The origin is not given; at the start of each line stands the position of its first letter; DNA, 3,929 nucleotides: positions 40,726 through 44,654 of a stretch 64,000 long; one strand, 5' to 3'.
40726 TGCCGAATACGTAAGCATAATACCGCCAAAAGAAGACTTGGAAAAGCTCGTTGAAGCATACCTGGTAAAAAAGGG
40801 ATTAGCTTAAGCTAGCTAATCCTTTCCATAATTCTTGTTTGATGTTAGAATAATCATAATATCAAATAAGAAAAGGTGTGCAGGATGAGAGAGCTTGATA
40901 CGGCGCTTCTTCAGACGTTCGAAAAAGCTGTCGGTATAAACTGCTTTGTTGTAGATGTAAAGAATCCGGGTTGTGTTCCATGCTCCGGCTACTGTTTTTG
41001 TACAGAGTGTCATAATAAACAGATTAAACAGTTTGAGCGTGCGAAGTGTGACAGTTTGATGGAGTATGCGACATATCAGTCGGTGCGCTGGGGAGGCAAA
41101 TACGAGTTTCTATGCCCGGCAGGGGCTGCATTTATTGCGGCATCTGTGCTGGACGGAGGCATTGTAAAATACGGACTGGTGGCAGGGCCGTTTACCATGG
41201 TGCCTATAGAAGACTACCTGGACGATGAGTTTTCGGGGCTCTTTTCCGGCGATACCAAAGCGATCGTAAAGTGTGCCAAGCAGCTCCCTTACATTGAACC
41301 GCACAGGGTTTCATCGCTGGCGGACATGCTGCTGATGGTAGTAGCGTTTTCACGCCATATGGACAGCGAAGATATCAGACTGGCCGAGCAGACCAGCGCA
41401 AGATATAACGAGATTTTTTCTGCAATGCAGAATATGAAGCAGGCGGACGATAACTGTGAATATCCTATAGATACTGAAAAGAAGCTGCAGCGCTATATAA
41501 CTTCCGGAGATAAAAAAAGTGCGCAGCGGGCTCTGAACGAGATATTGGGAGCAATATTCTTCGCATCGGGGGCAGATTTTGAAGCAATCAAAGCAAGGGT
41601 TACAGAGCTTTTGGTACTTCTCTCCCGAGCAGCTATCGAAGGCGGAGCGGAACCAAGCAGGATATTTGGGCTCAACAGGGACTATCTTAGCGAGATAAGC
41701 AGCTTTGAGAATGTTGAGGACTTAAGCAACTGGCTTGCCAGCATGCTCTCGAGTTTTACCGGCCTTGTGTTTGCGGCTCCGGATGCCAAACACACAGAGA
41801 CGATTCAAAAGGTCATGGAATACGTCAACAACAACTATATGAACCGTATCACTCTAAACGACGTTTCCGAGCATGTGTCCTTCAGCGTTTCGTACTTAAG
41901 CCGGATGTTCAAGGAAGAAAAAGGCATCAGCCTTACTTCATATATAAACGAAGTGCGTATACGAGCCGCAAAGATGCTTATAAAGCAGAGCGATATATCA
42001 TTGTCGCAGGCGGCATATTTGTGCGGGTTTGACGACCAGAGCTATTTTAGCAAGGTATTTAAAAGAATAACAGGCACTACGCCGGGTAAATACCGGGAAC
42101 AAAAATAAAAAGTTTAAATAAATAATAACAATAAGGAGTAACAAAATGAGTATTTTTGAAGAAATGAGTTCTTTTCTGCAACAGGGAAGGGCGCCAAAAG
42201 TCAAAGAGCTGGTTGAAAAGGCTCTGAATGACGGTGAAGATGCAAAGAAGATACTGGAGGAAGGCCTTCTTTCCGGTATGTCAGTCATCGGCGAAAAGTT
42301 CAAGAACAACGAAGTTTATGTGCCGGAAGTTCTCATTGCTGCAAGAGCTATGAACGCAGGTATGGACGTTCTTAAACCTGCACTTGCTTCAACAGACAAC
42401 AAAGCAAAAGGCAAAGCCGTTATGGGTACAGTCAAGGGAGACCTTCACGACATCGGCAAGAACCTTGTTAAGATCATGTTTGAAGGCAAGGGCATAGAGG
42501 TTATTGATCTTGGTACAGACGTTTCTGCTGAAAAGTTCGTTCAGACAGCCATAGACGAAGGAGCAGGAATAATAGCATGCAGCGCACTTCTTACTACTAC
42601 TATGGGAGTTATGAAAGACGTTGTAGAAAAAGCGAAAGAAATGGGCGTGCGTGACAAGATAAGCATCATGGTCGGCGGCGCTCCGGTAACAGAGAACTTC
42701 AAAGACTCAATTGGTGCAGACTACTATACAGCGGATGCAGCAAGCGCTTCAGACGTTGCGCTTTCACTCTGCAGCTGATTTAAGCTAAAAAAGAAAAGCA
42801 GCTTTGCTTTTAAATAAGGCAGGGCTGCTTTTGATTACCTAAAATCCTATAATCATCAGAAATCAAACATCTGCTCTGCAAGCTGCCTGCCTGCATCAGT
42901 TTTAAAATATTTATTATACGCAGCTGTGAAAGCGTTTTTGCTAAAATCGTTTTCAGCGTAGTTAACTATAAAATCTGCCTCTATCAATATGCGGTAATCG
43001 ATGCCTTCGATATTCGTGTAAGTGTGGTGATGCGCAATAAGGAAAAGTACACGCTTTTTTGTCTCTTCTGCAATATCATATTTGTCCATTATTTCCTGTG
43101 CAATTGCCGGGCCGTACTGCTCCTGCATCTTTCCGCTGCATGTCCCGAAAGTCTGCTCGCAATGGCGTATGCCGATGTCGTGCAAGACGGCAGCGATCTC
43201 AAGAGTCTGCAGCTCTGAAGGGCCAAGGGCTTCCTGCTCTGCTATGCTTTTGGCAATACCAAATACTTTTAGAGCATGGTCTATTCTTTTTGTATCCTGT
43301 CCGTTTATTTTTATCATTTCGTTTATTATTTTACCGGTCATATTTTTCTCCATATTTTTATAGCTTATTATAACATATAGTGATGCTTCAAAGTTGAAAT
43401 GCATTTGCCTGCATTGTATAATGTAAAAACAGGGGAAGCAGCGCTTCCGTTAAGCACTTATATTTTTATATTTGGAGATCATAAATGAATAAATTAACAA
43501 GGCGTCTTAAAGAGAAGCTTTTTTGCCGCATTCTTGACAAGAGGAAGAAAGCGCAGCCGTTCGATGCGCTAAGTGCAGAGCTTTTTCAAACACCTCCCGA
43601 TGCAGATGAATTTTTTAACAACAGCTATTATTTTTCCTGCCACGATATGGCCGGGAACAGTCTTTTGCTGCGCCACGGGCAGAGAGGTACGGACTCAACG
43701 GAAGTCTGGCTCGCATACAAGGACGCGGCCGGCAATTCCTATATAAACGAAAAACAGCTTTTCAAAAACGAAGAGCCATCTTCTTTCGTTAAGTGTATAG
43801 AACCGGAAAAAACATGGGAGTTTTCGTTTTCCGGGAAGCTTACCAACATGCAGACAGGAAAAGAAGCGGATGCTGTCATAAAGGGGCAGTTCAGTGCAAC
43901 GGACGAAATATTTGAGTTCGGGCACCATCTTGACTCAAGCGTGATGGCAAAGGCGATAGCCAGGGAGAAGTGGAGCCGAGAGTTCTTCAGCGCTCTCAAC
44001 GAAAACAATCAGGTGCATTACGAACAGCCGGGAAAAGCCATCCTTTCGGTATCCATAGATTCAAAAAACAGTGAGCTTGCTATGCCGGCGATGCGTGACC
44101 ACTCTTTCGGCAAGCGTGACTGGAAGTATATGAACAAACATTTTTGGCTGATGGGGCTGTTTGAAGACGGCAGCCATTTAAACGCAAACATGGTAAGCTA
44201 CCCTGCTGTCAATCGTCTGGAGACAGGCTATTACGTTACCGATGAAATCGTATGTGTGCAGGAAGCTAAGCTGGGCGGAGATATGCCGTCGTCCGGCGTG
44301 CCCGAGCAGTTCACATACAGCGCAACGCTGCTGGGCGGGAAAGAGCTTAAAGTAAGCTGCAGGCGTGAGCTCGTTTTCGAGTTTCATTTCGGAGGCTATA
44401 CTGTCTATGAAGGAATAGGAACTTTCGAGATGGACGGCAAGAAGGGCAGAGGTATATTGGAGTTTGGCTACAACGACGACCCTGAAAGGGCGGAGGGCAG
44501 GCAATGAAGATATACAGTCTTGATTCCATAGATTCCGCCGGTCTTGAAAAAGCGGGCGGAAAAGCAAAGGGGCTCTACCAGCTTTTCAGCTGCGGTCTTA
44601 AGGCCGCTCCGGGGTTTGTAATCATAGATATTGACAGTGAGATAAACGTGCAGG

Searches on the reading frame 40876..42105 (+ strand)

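Call 10: search_protein_families(library=pfam, proteins=[window:40876-42105:+], max_evalue=0.001)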
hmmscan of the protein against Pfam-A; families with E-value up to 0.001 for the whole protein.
window:40876-42105:+ (410 aa): 3 families
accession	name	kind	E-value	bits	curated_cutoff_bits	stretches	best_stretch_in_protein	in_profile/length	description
PF00165.29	HTH_AraC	-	8.1e-23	80.5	26.6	2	369-407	1-41/42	Bacterial regulatory helix-turn-helix proteins, AraC family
PF12833.13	HTH_18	-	1.2e-22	80.4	33.6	1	331-409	2-80/80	Helix-turn-helix domain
PF10114.15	PocR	-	2.8e-10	40.6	23.9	1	10-156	10-154/162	Sensory domain found in PocR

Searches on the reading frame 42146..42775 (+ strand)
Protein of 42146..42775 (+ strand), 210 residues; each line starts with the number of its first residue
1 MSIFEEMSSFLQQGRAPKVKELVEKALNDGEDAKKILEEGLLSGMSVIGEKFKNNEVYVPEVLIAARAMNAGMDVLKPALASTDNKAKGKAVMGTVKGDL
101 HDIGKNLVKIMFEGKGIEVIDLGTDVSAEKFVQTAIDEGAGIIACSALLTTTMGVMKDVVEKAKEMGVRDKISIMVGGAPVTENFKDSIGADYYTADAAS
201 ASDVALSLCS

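Call 10: search_protein_families(library=pfam, proteins=[window:42146-42775:+], max_evalue=0.001)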
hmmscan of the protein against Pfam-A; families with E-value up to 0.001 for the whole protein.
window:42146-42775:+ (210 aa): 2 families
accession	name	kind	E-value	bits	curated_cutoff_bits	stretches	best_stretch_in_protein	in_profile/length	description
PF02310.24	B12-binding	-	2e-25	89.4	32.1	1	89-194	1-111/121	B12 binding domain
PF02607.22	B12-binding_2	-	6.4e-20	71.6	23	1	4-77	2-74/74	B12 binding domain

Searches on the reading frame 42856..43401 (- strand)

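Call 10: search_protein_families(library=pfam, proteins=[window:42856-43401:-], max_evalue=0.001)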
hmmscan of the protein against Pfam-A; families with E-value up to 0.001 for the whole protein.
window:42856-43401:- (181 aa): 1 family
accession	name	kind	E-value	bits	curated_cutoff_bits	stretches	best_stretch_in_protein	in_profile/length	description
PF01966.28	HD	-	1.9e-07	31.8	22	1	39-136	1-97/116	HD domain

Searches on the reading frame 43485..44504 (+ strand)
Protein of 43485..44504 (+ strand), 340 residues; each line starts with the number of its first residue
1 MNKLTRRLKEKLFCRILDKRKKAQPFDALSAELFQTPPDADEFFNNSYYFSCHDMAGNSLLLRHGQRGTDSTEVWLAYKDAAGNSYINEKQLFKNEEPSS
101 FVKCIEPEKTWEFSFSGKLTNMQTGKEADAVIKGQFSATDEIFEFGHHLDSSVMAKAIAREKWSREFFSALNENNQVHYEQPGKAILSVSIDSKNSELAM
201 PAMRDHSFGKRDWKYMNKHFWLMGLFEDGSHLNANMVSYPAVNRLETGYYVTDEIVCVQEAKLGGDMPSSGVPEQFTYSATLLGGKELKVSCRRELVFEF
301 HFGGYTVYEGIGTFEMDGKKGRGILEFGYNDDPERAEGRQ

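Call 10: search_protein_families(library=pfam, proteins=[window:43485-44504:+], max_evalue=0.001)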
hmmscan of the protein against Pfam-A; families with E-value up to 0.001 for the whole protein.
window:43485-44504:+ (340 aa): 1 family
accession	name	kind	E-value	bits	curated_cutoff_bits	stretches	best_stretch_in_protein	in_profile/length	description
PF23212.2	DUF7064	-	5.4e-12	46.6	24.7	1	212-328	1-123/126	Domain of unknown function (DUF7064)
